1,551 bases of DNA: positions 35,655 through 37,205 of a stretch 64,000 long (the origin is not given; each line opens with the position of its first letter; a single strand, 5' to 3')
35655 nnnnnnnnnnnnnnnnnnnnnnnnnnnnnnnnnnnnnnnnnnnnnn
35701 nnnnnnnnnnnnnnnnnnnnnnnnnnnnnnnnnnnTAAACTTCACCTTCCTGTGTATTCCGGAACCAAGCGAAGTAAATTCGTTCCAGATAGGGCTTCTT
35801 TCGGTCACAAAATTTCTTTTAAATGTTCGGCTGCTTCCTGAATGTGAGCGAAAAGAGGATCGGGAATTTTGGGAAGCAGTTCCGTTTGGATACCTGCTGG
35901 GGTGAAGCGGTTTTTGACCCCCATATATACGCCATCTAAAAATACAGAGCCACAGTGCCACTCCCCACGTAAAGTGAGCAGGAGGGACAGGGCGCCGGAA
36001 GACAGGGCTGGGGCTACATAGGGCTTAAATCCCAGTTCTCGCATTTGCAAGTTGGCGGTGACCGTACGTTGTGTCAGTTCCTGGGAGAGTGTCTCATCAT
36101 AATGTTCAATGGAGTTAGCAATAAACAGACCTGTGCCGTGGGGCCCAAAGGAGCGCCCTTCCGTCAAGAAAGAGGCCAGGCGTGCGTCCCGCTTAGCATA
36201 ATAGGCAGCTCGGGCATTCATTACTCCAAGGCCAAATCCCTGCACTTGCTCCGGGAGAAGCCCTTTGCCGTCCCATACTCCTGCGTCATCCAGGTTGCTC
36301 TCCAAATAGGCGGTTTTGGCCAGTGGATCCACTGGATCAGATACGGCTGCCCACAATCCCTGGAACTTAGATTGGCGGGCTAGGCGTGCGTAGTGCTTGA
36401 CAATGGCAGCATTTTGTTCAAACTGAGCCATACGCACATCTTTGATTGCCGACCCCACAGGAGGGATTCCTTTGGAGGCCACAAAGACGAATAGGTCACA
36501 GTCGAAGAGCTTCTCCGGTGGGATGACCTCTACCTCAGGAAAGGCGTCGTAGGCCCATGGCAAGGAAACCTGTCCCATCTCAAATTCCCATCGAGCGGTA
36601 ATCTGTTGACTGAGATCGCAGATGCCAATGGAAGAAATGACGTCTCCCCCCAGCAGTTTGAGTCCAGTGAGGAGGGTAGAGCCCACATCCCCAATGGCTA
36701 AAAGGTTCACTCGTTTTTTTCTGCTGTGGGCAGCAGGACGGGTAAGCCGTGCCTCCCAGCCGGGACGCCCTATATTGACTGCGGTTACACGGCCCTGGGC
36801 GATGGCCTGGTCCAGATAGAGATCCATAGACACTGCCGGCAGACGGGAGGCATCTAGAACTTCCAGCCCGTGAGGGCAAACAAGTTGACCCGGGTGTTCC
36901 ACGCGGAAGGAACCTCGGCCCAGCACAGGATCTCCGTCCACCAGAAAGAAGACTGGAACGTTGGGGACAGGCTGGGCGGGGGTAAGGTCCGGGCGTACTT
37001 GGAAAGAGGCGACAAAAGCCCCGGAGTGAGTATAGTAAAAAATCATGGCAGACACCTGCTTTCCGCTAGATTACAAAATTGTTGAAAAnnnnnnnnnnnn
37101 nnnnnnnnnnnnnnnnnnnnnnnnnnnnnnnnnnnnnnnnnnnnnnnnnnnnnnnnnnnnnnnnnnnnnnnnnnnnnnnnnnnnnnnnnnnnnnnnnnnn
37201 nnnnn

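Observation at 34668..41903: Candidate undescribed three-gene nucleotide/cofactor system: giant HD-NTase-GNAT-PRTase protein, atypical LDH-fold enzyme, Fe-S flavoprotein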

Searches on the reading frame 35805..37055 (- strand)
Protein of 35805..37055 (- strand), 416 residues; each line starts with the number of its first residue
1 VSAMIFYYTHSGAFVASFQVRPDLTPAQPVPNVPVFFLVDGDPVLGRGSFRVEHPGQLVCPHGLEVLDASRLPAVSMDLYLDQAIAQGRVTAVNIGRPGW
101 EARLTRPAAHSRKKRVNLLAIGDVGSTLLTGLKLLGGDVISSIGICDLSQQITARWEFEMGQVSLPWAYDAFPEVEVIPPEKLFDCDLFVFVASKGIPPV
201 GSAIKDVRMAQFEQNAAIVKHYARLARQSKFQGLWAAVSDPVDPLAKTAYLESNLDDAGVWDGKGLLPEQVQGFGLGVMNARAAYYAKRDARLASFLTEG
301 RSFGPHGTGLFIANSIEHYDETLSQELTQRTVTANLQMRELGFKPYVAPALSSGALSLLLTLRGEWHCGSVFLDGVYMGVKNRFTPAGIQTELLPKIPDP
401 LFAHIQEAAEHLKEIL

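Call 4: search_protein_families(library=pfam, proteins=[window:35805-37055:-], max_evalue=0.1)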
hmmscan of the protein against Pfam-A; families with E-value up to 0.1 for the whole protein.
window:35805-37055:- (416 aa): 1 family
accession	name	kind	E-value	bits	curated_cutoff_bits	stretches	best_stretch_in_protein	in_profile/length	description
PF00056.29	Ldh_1_N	-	0.021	15.3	27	1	116-256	3-135/141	lactate/malate dehydrogenase, NAD binding domain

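Call 5: search_protein_families(library=ncbifam, proteins=[window:35805-37055:-], max_evalue=0.1)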
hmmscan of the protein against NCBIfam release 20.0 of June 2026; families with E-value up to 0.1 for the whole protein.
window:35805-37055:- (416 aa): 2 families
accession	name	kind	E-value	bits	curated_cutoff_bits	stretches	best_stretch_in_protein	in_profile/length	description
TIGR01771.1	L-LDH-NAD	equivalog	0.0045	16.4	303.55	1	122-259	5-133/299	L-lactate dehydrogenase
NF000824.0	PRK00066.1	subfamily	0.0088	15.4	339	1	111-258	4-142/316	L-lactate dehydrogenase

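Call 18: search_solved_structures(query=window:35805-37055:-, max_evalue=10)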
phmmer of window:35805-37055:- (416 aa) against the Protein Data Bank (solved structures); distinct sequences matched with E-value up to 10: 10.
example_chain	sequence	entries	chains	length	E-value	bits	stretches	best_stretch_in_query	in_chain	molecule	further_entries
4lmr_A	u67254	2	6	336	0.067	15.5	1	183-259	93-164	L-lactate dehydrogenase 1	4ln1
4q3n_A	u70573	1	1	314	0.071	15.4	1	206-260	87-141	MGS-M5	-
6jf2_A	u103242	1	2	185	0.7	12.1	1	38-96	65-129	Flagellar basal-body rod protein FlgG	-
5wrh_A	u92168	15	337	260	1.3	11.2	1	38-96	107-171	Flagellar basal-body rod protein FlgG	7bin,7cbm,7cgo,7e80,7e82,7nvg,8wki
6jzr_A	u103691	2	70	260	1.3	11.2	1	38-96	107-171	Flagellar basal-body rod protein FlgG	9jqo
5gm3_A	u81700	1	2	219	1.3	11.2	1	149-205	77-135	Endoglucanase-1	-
5gm4_A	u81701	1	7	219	1.3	11.2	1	149-205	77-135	Endoglucanase-1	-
5gm5_A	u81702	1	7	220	1.3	11.2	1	149-205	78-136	Endoglucanase-1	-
1ldn_A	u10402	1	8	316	1.6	11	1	116-257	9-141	L-LACTATE DEHYDROGENASE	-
1ldb_A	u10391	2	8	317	1.6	10.9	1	116-257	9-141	APO-L-LACTATE DEHYDROGENASE | L-LACTATE DEHYDROGENASE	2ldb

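Call 34: search_protein_families(library=padloc, proteins=[window:35805-37055:-], max_evalue=0.01)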
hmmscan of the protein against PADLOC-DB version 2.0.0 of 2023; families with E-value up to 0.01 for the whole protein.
window:35805-37055:- (416 aa): 0 families

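Call 58: search_solved_structures(query=A5, max_evalue=1, show_alignments=1)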
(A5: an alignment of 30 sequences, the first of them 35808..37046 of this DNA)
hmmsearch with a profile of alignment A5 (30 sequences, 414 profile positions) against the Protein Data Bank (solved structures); distinct sequences matched with E-value up to 1: 27.
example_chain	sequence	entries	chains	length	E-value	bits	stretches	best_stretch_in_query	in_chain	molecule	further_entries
4m1q_A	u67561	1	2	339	6.9e-06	28.4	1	107-252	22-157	L-lactate dehydrogenase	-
4q3n_A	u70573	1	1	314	0.00044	22.5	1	205-254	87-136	MGS-M5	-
4lmr_A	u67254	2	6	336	0.00056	22.2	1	107-254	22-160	L-lactate dehydrogenase 1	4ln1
3d0o_A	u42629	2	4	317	0.0012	21.1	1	113-252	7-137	L-lactate dehydrogenase 1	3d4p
3h3j_A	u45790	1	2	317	0.0026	20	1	113-252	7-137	L-lactate dehydrogenase 1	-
2zqy_A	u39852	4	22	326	0.0035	19.5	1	109-252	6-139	L-lactate dehydrogenase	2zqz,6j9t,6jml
3wsv_A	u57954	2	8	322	0.0044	19.2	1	206-253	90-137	L-lactate dehydrogenase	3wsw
6j9s_A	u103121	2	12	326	0.0053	18.9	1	109-252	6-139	L-lactate dehydrogenase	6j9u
2x0i_A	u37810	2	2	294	0.011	17.9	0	301-412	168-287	MALATE DEHYDROGENASE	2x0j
1ldn_A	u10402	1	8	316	0.023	16.9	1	184-252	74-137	L-LACTATE DEHYDROGENASE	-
1ldb_A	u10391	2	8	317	0.023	16.8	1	184-252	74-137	APO-L-LACTATE DEHYDROGENASE | L-LACTATE DEHYDROGENASE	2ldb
9dq7_P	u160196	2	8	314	0.06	15.5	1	114-248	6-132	L-lactate dehydrogenase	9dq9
9s3k_A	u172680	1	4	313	0.075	15.1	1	208-260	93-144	Malate dehydrogenase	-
9sd3_A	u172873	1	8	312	0.12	14.5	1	210-260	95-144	Malate dehydrogenase (NADP(+))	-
8q3v_D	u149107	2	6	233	0.17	14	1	102-146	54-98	Tetrahydromethanopterin S-methyltransferase subunit D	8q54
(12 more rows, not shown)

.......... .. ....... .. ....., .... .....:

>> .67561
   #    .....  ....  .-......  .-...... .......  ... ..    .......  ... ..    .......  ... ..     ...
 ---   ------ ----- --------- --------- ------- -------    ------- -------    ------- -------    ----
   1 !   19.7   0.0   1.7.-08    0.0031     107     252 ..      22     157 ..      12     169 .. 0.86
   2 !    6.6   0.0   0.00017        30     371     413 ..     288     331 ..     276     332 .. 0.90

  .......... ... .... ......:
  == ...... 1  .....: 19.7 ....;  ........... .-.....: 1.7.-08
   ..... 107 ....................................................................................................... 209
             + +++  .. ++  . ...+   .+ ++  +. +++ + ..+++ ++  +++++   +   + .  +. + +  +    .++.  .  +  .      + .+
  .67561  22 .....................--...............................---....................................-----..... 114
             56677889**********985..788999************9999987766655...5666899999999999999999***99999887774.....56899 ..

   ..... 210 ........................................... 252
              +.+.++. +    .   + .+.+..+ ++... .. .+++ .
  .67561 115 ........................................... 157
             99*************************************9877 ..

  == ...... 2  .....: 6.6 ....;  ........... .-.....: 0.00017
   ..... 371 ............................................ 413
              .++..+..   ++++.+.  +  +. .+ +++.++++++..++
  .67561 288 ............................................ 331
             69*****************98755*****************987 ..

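Call 88: find_related_loci(query=A5, collection=metagenome_contigs, flank=7000)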
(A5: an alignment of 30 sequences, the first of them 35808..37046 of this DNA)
Query A5 (413 aa) in metagenome_contigs; peptide patterns used: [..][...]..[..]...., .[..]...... (x = any residue, [..] = any of these).
600 stretches matched a pattern (row limit reached: there are more); 370 encode a relative of the query (tblastn E <= 1e-3); the best 80 are kept; 80 distinct loci.
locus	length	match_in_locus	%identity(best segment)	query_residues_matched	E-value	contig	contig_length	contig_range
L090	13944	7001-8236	77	1-413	0e+0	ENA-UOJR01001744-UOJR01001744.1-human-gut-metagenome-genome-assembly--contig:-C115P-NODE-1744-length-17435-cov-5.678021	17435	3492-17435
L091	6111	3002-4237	77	1-413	0e+0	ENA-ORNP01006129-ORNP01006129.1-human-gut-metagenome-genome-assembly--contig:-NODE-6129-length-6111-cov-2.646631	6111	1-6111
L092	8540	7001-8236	76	1-413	0e+0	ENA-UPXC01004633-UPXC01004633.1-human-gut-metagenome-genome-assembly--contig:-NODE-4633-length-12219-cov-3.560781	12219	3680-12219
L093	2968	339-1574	76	1-413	0e+0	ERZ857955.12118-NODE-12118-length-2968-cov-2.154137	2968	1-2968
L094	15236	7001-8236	74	1-413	0e+0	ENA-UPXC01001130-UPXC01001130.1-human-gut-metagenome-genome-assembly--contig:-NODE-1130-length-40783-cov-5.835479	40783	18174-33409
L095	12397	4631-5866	74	1-413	0e+0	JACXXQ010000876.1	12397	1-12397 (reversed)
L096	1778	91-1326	74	1-413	0e+0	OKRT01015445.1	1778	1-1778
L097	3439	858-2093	76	2-413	0e+0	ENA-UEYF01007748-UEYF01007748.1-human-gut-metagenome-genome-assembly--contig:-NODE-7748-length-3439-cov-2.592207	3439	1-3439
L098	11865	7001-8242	74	1-413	0e+0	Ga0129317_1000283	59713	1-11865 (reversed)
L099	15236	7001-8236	78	1-413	0e+0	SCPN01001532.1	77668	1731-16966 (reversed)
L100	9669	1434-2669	73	1-413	0e+0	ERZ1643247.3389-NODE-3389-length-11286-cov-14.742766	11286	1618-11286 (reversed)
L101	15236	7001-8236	77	1-413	0e+0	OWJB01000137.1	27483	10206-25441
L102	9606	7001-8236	77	1-413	0e+0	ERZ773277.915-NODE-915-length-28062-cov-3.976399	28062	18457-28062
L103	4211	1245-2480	77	1-413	0e+0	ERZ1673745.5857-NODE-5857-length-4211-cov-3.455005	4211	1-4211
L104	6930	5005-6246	76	1-413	0e+0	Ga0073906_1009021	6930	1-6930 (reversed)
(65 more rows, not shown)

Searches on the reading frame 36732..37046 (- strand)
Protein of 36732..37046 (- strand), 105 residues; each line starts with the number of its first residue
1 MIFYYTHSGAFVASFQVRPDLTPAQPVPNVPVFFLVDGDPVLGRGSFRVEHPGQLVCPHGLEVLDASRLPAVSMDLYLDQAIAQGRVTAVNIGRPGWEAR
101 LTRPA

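Call 54: search_protein_families(library=pfam, proteins=[window:36732-37046:-], max_evalue=0.1)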
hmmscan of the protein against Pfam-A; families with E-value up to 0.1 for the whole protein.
window:36732-37046:- (105 aa): 1 family
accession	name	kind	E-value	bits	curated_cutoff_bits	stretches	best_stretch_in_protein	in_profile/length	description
PF22692.1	LlgE_F_G_D1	-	0.043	14.4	27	0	45-87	23-51/64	Flagellar hook protein FlgE/F/G D1 domain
